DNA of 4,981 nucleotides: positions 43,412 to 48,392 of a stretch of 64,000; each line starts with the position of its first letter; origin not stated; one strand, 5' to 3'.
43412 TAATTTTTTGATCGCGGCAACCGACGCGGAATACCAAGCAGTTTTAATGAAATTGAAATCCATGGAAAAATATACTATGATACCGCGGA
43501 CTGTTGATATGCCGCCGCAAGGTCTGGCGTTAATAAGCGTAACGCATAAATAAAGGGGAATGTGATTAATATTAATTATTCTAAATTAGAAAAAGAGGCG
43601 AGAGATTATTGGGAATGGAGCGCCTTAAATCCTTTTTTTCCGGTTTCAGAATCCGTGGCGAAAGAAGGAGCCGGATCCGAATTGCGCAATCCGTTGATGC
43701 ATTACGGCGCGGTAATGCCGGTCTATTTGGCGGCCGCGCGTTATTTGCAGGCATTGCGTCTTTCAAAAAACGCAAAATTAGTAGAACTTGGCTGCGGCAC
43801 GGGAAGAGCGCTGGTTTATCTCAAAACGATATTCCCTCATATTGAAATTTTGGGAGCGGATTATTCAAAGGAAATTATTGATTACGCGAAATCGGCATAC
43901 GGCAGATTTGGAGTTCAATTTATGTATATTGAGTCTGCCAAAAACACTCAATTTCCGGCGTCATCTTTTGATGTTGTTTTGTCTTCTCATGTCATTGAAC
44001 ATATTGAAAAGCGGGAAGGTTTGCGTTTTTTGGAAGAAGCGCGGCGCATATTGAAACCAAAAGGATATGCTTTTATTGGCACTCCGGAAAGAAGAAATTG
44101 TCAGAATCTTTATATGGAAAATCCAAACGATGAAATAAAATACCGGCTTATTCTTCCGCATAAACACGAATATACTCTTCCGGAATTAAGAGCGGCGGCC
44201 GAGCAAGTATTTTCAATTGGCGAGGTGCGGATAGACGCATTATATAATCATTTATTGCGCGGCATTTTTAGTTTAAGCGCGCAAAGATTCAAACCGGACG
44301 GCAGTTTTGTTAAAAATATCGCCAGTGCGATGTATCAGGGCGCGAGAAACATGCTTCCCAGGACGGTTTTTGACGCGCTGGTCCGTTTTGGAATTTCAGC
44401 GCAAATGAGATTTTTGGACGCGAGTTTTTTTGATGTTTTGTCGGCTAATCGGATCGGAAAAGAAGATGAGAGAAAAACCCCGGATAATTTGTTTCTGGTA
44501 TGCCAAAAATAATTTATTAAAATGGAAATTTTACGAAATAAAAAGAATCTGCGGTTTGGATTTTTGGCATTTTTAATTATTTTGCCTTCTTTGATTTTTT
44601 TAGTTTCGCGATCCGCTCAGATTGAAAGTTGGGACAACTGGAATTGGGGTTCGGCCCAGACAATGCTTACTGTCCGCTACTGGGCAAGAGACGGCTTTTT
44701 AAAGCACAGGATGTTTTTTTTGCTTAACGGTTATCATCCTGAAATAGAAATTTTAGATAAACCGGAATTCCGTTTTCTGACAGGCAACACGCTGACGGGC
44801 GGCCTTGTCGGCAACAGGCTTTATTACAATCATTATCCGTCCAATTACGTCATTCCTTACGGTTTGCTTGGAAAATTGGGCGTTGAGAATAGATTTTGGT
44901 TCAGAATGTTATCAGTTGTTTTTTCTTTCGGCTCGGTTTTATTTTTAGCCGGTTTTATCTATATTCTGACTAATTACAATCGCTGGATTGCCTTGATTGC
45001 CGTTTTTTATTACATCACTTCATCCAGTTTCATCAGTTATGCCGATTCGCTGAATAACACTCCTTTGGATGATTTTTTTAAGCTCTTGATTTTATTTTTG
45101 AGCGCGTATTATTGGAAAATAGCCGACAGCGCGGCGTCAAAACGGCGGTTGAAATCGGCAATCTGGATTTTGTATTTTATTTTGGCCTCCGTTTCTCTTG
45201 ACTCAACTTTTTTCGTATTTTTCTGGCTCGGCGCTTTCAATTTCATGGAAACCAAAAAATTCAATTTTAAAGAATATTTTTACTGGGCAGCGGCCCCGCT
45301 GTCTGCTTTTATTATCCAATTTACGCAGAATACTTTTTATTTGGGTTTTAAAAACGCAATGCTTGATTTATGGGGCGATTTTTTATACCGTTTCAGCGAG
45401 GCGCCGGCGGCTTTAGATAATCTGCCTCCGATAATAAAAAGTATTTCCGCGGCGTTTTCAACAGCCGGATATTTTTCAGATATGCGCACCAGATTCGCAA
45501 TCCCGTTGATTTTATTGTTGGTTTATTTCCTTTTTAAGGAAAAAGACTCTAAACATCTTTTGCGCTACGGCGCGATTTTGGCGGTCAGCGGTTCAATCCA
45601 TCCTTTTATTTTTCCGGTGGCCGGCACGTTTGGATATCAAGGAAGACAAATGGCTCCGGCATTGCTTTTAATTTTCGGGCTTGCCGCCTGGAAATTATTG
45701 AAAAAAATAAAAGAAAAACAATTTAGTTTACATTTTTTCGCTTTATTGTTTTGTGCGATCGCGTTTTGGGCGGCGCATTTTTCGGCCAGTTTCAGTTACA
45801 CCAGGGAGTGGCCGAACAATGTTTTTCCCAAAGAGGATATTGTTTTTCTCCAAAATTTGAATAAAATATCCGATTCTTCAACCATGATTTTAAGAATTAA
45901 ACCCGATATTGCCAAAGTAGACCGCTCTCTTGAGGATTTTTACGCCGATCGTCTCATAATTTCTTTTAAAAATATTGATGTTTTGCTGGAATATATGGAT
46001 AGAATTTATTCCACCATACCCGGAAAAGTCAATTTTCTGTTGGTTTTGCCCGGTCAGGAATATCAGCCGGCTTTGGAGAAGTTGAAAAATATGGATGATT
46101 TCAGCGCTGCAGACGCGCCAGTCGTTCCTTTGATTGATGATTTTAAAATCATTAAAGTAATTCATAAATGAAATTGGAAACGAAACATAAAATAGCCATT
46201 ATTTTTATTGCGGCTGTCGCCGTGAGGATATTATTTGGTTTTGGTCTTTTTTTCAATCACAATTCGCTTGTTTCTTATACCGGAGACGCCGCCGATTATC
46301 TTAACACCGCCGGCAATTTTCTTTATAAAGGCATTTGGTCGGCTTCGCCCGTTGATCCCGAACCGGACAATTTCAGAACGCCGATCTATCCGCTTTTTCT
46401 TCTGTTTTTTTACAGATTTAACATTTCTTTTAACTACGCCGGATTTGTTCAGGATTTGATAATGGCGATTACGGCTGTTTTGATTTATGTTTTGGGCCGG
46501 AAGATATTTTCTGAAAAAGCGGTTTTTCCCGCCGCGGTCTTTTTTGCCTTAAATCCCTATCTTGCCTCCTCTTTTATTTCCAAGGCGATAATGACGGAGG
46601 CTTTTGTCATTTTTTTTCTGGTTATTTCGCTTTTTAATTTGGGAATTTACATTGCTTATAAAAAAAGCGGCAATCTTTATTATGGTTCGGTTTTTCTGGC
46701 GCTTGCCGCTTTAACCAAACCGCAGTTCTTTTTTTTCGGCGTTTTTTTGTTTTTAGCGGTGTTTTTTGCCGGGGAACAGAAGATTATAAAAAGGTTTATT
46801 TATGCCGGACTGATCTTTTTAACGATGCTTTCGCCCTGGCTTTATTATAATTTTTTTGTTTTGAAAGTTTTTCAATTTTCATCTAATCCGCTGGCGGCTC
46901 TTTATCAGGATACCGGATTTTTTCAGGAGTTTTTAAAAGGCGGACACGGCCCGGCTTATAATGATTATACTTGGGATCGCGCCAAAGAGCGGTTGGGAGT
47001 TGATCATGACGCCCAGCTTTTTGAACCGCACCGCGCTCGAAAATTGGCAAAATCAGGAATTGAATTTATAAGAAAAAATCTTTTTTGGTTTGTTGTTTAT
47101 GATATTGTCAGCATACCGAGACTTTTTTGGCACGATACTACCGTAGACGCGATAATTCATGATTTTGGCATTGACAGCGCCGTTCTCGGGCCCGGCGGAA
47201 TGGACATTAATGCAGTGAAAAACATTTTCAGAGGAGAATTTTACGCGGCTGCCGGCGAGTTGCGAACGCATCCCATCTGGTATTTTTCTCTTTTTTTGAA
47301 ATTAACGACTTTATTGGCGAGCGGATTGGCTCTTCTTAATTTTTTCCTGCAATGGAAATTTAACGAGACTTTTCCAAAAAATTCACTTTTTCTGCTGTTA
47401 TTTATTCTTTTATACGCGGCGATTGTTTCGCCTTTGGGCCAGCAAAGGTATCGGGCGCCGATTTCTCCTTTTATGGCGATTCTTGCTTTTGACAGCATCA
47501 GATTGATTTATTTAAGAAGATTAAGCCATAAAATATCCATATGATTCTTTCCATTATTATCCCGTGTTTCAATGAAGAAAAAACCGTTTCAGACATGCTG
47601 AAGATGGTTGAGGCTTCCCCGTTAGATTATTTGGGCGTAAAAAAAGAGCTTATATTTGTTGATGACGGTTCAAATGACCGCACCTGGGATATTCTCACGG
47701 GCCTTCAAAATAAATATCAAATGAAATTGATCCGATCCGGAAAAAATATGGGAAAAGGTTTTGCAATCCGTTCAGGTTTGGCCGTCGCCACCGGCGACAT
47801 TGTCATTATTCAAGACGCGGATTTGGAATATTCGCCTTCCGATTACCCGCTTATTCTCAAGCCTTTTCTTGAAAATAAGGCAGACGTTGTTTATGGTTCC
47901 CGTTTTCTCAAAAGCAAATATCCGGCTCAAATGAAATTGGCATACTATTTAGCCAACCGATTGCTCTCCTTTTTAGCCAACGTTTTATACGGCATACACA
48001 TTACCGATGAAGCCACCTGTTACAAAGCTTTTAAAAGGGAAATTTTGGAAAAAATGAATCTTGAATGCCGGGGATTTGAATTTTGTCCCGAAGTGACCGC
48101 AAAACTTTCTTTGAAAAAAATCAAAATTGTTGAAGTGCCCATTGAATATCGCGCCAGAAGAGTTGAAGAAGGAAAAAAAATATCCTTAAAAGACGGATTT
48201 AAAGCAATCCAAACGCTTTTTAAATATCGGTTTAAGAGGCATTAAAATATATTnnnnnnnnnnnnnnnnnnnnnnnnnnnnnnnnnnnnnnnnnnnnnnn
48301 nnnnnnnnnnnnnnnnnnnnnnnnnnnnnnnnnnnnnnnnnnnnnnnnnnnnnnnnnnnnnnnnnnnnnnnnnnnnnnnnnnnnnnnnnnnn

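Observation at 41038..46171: Tandemly duplicated [SAM methyltransferase + novel polytopic membrane protein] unit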

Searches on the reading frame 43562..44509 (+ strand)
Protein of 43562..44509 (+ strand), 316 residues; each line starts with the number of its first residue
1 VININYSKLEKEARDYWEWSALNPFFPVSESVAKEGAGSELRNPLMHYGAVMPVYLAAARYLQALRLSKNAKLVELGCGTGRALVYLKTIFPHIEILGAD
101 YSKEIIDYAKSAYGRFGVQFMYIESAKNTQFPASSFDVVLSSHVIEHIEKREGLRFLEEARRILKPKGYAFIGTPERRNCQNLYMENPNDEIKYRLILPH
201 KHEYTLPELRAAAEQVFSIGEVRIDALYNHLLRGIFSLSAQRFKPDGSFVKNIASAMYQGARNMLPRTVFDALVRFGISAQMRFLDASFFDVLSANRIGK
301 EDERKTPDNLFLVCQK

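Call 5: search_protein_families(library=pfam, proteins=[window:43562-44509:+], max_evalue=0.1)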
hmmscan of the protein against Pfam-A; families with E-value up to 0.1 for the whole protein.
window:43562-44509:+ (316 aa): 17 families
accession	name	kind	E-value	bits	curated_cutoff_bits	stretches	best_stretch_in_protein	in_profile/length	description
PF08241.18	Methyltransf_11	-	1e-19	71.4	21.2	1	75-172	2-95/95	Methyltransferase domain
PF13649.12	Methyltransf_25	-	1.4e-17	64.6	27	1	74-168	2-97/97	Methyltransferase domain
PF13489.12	Methyltransf_23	-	4.1e-15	56.3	27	1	60-214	11-155/164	Methyltransferase domain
PF08242.18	Methyltransf_12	-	5.4e-15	56.4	30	1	74-169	1-97/98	Methyltransferase domain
PF13847.12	Methyltransf_31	-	5.7e-14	52.5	27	1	68-178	2-117/145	Methyltransferase domain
PF05175.20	MTS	-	5.3e-07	29.9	23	1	62-177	24-143/170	Methyltransferase small domain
PF02353.26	CMAS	-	1.1e-06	28.6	27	1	61-184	54-176/273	Mycolic acid cyclopropane synthetase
PF20922.3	Anamorsin_N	-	9e-05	22.7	27.1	1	118-173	34-88/163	Anamorsin, N-terminal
PF02390.23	Methyltransf_4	-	0.00012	22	24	1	71-120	3-52/173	Putative methyltransferase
PF01739.24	CheR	-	0.00026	20.9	27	1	118-179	120-180/195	CheR methyltransferase, SAM binding domain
PF01135.25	PCMT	-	0.0016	18.7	20.3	1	46-115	50-120/210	Protein-L-isoaspartate(D-aspartate) O-methyltransferase (PCMT)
PF03848.20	TehB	-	0.0019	18.1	20.4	1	62-172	23-132/193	Tellurite resistance protein TehB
PF03141.22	Methyltransf_29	-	0.0022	17.1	23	1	125-178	171-223/506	Putative S-adenosyl-L-methionine-dependent methyltransferase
PF00891.24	Methyltransf_2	-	0.0031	17.3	22.3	1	56-168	49-160/210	O-methyltransferase domain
PF06080.18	DUF938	-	0.0067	16.7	27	1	68-177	23-142/202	Protein of unknown function (DUF938)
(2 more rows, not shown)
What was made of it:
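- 43562..44512 (+): MT-B: soluble class I SAM methyltransferase, unrelated to MT-A, lying between the two paralogs. Pfam Methyltransf_11 E 1e-19 (call 5).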

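Call 7: search_protein_families(library=ncbifam, proteins=[window:43562-44509:+], max_evalue=0.1)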
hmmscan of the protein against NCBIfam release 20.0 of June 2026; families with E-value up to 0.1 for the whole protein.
window:43562-44509:+ (316 aa): 46 families (the best 25 are shown)
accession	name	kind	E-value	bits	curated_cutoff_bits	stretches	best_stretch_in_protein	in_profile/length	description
TIGR02072.1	BioC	equivalog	4.9e-12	46.2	184.95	1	61-179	26-139/244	malonyl-ACP O-methyltransferase BioC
NF045667.1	MTase_DVU1556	equivalog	3.9e-11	42.8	155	1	59-171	12-118/213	DVU_1556 family methyltransferase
NF043040.1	corrin_prot_MT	hypoth_equivalog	7.7e-11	41.8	180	1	68-172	40-147/216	corrinoid protein-associated methyltransferase CpaM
TIGR01934.1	MenG_MenH_UbiE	subfamily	7.4e-10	38.5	158.35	1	61-179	31-148/223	ubiquinone/menaquinone biosynthesis methyltransferase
NF041537.1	ArsM_AhpD_UU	exception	8.1e-10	38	510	1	68-172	75-180/345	arsenite methyltransferase/AhpD domain selenoprotein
TIGR01983.1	UbiG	equivalog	1.1e-09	38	102.95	1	69-178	49-157/228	bifunctional 2-polyprenyl-6-hydroxyphenol methylase/3-demethylubiquinol 3-O-methyltransferase UbiG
NF047649.1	MTase_UXPK_star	exception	4.9e-09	35.6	460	1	72-169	80-178/283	methyltransferase/UXPK-star double selenoprotein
NF001244.0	PRK00216.1-5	equivalog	5.3e-09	35.7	216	1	63-172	42-153/236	bifunctional demethylmenaquinone methyltransferase/2-methoxy-6-polyprenyl-1,4-benzoquinol methylase UbiE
NF008686.0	PRK11705.1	equivalog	1.4e-08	34.2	400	1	63-217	161-305/383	cyclopropane fatty acyl phospholipid synthase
NF041536.1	ArsM_DUF2284_UU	exception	1.4e-08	33.5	575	1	66-172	73-180/459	arsenite methyltransferase/DUF2284 domain selenoprotein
NF045825.1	FAmtase_mtf2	equivalog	3.1e-08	33.2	400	1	71-171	60-157/248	fatty-acid O-methyltransferase Mtf2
NF004851.0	PRK06202.1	equivalog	5e-08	32.6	243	1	64-162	55-156/237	hypothetical protein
NF002463.0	PRK01683.1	equivalog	9.4e-07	28.7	297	1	60-195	22-152/258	trans-aconitate 2-methyltransferase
NF045823.1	PthPhpthDimycoMt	equivalog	1.1e-06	28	300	1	72-170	69-164/256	phthiotriol/phenolphthiotriol dimycocerosates methyltransferase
NF045649.1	2X_seleno_MduS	exception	1.4e-06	27.5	380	1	59-171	31-146/338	methyltransferase domain-containing selenoprotein MduS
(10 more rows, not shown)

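Call 61: search_solved_structures(query=window:43562-44509:+, max_evalue=0.01)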
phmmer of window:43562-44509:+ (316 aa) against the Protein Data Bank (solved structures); distinct sequences matched with E-value up to 0.01: 46.
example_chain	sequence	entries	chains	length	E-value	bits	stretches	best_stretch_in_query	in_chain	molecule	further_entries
8ys9_A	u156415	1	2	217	8.1e-11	45.1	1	72-172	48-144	Phosphatidylethanolamine N-methyltransferase/phosphatidyl-N-methylethanolamine N-methyltra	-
5wp5_A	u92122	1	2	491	1.1e-08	38.1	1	61-172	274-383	Phosphomethylethanolamine N-methyltransferase 2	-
5wp4_A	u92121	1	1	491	4.3e-08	36.2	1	60-172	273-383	Phosphoethanolamine N-methyltransferase 1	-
1ve3_A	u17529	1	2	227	3.1e-07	33.3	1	67-172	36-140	hypothetical protein PH0226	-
9fcd_A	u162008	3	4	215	3.7e-07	33.1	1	60-172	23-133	SAM-dependent methyltransferase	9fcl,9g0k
9fd3_A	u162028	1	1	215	3.7e-07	33.1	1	60-172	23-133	SAM-dependent methyltransferase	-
9fcx_A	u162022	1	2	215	3.7e-07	33.1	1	60-172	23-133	SAM-dependent methyltransferase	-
9fcy_A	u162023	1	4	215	3.8e-07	33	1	60-172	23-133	SAM-dependent methyltransferase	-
9fcu_A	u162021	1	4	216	5.2e-07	32.6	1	60-172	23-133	SAM-dependent methyltransferase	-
3mgg_A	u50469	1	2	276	5.4e-07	32.6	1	70-174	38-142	Methyltransferase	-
9fcs_A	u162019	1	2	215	3e-06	30.1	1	60-172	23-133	SAM-dependent methyltransferase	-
3dtn_A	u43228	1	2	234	3.8e-06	29.8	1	69-192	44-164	Putative Methyltransferase MM_2633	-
9fcq_A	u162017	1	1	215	4.4e-06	29.6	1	60-172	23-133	SAM-dependent methyltransferase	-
4iv8_A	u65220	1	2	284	4.9e-06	29.4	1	56-206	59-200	Phosphoethanolamine N-methyltransferase,putative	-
4mwz_A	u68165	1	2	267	5.2e-06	29.3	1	56-207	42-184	Phosphoethanolamine N-methyltransferase, putative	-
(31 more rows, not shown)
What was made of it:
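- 43562..44512 (+): The best PDB sequence hits are phosphatidylethanolamine and phosphoethanolamine N-MTases, E 8e-11, a generic core match (call 61).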

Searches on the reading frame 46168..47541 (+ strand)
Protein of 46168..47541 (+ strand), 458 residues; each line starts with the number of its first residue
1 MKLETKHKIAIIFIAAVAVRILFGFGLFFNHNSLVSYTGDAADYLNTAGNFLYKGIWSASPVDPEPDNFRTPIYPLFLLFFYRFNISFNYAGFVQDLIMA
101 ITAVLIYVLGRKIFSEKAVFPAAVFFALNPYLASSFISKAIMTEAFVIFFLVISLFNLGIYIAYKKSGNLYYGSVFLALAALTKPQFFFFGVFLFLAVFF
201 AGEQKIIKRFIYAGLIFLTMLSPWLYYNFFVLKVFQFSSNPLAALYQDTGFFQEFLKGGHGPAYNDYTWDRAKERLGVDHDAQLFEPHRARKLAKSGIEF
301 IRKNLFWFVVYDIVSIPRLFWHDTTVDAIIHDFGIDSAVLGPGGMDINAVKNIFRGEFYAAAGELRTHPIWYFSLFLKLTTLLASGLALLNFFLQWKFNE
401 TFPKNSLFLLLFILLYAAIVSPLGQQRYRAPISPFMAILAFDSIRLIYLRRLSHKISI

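Call 5: search_protein_families(library=pfam, proteins=[window:46168-47541:+], max_evalue=0.1)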
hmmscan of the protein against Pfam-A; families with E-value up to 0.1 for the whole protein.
window:46168-47541:+ (458 aa): 1 family
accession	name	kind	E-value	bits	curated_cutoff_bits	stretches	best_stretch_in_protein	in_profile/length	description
PF13231.12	PMT_2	-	3e-09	37.7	26.1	1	85-227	18-160/160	Dolichyl-phosphate-mannose-protein mannosyltransferase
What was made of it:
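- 46168..47544 (+): PMT_2-type (ArnT/PMT-like) GT-C glycosyltransferase, 458 aa. It is the most frequent identified immediate neighbour of family F in CPR genomes. Pfam PMT_2 E 3e-9 (call 5).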

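Call 7: search_protein_families(library=ncbifam, proteins=[window:46168-47541:+], max_evalue=0.1)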
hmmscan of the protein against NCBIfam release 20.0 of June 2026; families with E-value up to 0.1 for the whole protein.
window:46168-47541:+ (458 aa): 0 families

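Call 34: search_solved_structures(query=window:46168-47541:+, max_evalue=10, show_alignments=2)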
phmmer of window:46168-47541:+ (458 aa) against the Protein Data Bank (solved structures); distinct sequences matched with E-value up to 10: 0.
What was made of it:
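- Tried and rejected: A PDB sequence search with the neighbouring PMT_2 protein, meant to chain to ArnT residue numbering, found nothing (call 34).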

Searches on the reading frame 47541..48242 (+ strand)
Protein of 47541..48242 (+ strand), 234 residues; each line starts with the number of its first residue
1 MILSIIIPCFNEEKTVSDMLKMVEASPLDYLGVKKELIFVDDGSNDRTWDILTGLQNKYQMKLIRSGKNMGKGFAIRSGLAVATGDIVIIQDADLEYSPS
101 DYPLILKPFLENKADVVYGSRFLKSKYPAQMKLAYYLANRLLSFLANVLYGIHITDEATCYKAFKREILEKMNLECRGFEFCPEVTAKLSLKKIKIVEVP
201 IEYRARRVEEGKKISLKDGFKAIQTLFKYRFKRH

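Call 5: search_protein_families(library=pfam, proteins=[window:47541-48242:+], max_evalue=0.1)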
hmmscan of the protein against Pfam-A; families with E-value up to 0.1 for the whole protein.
window:47541-48242:+ (234 aa): 4 families
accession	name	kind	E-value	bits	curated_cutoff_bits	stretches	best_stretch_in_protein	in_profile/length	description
PF00535.33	Glycos_transf_2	-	4.8e-33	114.9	23.3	1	4-171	1-166/168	Glycosyl transferase family 2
PF13641.12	Glyco_tranf_2_3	-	1e-07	32.6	27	1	3-131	3-131/230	Glycosyltransferase like family 2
PF10111.15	Glyco_tranf_2_2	-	0.00066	19.7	27.3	1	4-107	1-104/276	Glycosyltransferase like family 2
PF13704.12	Glyco_tranf_2_4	-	0.0057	17.6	27.5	1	32-94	18-81/98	Glycosyl transferase family 2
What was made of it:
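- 47541..48245 (+): GT2 polyprenyl-phosphate-sugar synthase candidate (DPM1/AglJ/PpgS/ArnC-like, 234 aa): the likely maker of the lipid-linked donor. Pfam Glycos_transf_2 E 4.8e-33 (call 5).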

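Call 45: search_protein_families(library=ncbifam, proteins=[window:47541-48242:+], max_evalue=0.001)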
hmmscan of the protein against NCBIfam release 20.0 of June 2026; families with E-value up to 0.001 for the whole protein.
window:47541-48242:+ (234 aa): 17 families
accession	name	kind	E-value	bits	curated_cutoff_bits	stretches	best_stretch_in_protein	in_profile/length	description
TIGR04182.1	glyco_TIGR04182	equivalog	1.7e-33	116.3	325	1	4-229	3-217/293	S-layer glycoprotein N-glycosyltransferase AglJ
NF047588.1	GlcsyltransPgfSStrep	equivalog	6.8e-23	81.3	500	1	1-172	1-167/308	glycosyltransferase PgfS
NF007986.1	PRK10714.1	equivalog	2.1e-18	66.4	529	1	3-210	8-207/316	undecaprenyl-phosphate 4-deoxy-4-formamido-L-arabinose transferase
TIGR03937.1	PgaC_IcaA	equivalog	5.8e-17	61.7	422.3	1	3-111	47-152/407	poly-beta-1,6-N-acetyl-D-glucosamine synthase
NF058614.1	PPMAGASynPpgS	equivalog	9.4e-17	61.2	370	1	5-221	4-214/226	polyprenyl-phospho-N-acetylgalactosaminyl synthase PpgS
NF041391.1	DPhHxTase_Halo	equivalog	4.7e-15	55.1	375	1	9-209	3-189/213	dolichyl-phosphate hexose transferase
NF007482.0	PRK10073.1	equivalog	1.9e-14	53.4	423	1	3-117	8-118/334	glycosyltransferase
NF010496.0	PRK13915.1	equivalog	1.4e-13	50.7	262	1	3-113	33-146/307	glucosyl-3-phosphoglycerate synthase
TIGR04283.1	glyco_like_mftF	equivalog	2.5e-13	50.1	182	1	3-139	1-126/221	TIGR04283 family arsenosugar biosynthesis glycosyltransferase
NF041875.1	EPS_EpsD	equivalog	1.3e-12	47.8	370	1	3-119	1-114/325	exopolysaccharide biosynthesis glycosyltransferase EpsD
TIGR03965.1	mycofact_glyco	equivalog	6.2e-10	38.5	280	1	4-117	77-187/467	mycofactocin biosynthesis glycosyltransferase MftF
NF047683.1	TeichurnBiosyTuaG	equivalog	2.1e-07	30.8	400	1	3-100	8-102/252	teichuronic acid biosynthesis protein TuaG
TIGR03111.1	glyc2_xrt_Gpos1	hypoth_equivalog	1.9e-06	27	363.95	1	4-95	52-142/439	TIGR03111 family XrtG-associated glycosyltransferase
NF038302.1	EPS_HpsE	equivalog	4.3e-06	25.9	300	1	3-94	3-96/307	hormogonium polysaccharide biosynthesis glycosyltransferase HpsE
NF053739.1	GlytfEpsEBac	equivalog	7.5e-06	25.1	450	1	3-94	3-92/265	glycosyltransferase EpsE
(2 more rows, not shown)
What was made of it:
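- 47541..48245 (+): NCBIfam AglJ 1.7e-33, PgfS 6.8e-23, ArnC 2.1e-18, PpgS 9.4e-17, all below the equivalog cut-offs (call 45).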
